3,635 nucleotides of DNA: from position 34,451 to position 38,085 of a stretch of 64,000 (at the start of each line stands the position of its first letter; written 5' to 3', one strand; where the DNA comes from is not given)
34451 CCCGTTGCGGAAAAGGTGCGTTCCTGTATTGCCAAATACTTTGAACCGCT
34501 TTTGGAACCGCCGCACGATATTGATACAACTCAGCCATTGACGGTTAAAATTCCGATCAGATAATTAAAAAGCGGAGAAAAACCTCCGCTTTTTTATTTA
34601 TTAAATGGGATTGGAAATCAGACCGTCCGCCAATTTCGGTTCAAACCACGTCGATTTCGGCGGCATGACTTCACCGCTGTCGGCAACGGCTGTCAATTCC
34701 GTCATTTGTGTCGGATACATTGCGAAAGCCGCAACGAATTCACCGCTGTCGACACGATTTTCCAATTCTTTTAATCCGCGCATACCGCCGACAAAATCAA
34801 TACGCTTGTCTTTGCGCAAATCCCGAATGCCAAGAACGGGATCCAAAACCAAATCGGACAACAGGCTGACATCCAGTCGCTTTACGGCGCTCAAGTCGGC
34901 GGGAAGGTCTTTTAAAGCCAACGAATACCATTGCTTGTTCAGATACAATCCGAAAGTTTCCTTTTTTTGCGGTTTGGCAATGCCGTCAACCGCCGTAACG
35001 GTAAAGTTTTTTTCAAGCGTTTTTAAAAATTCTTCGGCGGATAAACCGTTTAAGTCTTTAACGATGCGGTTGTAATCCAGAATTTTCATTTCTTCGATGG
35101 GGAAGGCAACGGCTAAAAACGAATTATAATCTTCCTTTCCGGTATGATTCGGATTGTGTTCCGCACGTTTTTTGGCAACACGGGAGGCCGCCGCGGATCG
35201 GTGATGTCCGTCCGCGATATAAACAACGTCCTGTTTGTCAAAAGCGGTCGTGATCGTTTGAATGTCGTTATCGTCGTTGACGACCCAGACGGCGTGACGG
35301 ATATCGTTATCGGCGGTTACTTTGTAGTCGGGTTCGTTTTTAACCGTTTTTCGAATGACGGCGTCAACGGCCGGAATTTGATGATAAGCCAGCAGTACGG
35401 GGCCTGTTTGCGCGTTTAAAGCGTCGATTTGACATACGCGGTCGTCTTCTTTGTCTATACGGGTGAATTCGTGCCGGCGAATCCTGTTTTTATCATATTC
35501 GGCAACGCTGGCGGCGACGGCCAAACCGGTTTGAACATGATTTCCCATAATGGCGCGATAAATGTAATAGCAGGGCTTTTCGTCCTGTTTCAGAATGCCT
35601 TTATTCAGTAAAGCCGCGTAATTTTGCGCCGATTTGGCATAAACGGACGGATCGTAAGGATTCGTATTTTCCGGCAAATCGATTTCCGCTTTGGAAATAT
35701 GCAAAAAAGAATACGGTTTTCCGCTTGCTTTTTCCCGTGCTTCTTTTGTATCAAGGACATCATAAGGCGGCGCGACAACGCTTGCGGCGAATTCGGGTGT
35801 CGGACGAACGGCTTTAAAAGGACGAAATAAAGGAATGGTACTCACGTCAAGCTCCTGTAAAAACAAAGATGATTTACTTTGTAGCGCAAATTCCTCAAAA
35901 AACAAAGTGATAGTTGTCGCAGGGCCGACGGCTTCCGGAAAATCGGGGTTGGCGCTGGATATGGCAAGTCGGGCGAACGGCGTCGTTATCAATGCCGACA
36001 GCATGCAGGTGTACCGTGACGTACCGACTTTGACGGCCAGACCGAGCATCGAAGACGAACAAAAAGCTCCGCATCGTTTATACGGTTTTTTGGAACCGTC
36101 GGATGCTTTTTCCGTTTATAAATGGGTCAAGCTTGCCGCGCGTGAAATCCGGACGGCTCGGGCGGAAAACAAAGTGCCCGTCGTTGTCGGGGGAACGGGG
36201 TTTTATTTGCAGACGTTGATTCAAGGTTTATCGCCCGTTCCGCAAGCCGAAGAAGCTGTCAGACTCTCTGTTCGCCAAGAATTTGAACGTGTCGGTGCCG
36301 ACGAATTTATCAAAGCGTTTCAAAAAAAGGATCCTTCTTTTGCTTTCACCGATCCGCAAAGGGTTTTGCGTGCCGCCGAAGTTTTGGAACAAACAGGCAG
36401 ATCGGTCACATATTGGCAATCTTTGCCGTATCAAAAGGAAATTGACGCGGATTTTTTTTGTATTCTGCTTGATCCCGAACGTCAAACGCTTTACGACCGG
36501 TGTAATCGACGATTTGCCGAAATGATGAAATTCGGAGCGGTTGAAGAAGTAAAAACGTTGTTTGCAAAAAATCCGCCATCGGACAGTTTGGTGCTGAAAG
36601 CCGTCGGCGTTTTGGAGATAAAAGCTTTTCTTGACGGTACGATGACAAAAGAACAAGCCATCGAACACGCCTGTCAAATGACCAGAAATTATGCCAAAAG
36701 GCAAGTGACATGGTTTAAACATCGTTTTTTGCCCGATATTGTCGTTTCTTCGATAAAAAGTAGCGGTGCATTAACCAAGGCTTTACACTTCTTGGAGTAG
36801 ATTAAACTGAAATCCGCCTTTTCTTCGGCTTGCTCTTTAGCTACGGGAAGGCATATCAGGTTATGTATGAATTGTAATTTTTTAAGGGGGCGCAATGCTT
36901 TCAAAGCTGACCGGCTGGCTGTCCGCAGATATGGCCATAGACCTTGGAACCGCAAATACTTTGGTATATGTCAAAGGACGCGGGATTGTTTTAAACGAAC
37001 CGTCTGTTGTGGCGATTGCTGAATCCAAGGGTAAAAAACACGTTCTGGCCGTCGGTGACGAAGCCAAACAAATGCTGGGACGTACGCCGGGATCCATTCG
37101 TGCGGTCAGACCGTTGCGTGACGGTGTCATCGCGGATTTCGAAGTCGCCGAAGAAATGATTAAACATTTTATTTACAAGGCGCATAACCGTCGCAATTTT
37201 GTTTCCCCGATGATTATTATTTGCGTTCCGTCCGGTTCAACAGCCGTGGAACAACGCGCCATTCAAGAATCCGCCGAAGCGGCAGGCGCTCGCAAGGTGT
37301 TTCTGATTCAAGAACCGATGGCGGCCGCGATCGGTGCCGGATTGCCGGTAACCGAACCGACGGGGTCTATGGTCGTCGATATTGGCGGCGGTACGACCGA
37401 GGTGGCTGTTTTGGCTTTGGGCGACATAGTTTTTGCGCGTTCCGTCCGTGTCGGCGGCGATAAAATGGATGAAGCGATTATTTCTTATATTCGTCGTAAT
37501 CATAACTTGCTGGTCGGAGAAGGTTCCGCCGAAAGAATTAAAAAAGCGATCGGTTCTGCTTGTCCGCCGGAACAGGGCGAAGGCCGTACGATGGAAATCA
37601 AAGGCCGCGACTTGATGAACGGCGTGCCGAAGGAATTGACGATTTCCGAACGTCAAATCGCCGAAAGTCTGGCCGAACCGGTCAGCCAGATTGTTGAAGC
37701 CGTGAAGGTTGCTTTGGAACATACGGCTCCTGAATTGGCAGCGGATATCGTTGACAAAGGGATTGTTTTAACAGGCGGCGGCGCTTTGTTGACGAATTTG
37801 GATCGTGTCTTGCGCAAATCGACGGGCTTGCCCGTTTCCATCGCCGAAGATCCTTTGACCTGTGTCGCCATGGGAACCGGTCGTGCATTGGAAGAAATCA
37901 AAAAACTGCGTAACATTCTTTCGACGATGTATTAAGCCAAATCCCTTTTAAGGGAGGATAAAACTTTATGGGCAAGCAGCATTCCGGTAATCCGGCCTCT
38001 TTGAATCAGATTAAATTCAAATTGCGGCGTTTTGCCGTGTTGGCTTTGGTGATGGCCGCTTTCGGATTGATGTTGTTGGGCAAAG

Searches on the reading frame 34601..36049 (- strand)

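Call 106: search_protein_families(library=pfam, proteins=[window:34601-36049:-], max_evalue=0.00001)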
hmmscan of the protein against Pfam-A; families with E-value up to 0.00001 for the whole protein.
window:34601-36049:- (482 aa): 1 family
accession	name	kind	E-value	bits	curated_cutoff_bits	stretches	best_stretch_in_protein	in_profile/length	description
PF06245.16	DUF1015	-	3.4e-111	371.7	25.8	1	76-395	2-325/325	Protein of unknown function (DUF1015)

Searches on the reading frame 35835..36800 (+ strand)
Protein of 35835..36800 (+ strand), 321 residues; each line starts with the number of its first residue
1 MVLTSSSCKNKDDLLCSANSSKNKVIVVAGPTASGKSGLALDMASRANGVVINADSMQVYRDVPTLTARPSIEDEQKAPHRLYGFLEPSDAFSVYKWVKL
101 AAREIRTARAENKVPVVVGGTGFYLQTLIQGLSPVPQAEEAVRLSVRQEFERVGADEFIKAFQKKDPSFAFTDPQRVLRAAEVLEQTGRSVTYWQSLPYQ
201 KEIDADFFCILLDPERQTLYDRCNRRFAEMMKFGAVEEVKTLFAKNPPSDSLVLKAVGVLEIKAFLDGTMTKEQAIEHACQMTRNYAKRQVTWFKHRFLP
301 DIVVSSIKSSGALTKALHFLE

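Call 106: search_protein_families(library=pfam, proteins=[window:35835-36800:+], max_evalue=0.00001)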
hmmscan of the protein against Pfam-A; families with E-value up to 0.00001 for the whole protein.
window:35835-36800:+ (321 aa): 1 family
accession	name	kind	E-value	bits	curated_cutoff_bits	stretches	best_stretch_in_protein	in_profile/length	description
PF01715.23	IPPT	-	5e-66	223.3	23.6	1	58-296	1-242/243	IPP transferase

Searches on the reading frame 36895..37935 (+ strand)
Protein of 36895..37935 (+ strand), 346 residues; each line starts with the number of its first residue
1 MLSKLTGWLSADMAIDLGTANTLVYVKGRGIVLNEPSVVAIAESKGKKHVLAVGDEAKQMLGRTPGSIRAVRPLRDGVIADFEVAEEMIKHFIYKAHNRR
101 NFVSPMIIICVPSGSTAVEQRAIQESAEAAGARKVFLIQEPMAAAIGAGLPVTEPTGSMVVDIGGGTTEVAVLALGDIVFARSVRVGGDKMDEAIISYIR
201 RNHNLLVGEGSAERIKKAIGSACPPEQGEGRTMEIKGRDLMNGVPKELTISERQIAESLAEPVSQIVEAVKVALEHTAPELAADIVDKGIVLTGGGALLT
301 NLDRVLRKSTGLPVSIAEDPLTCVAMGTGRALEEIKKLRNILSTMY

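Call 106: search_protein_families(library=pfam, proteins=[window:36895-37935:+], max_evalue=0.00001)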
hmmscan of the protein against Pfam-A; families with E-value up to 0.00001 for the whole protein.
window:36895-37935:+ (346 aa): 5 families
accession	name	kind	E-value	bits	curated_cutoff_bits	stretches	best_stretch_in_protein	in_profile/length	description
PF06723.19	MreB_Mbl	-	5.2e-151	502.5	27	1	11-339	2-326/327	MreB/Mbl protein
PF00022.25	Actin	-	4.3e-14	52.4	27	1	36-202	31-190/410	Actin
PF14450.12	FtsA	-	4.8e-14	53.2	31.8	1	159-319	1-112/127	Cell division protein FtsA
PF00012.26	HSP70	-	8.1e-13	47.9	20.6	1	107-328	136-368/599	Hsp70 protein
PF11104.14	PilM_2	-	8.4e-10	38.5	27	0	158-198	182-222/340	Type IV pilus assembly protein PilM;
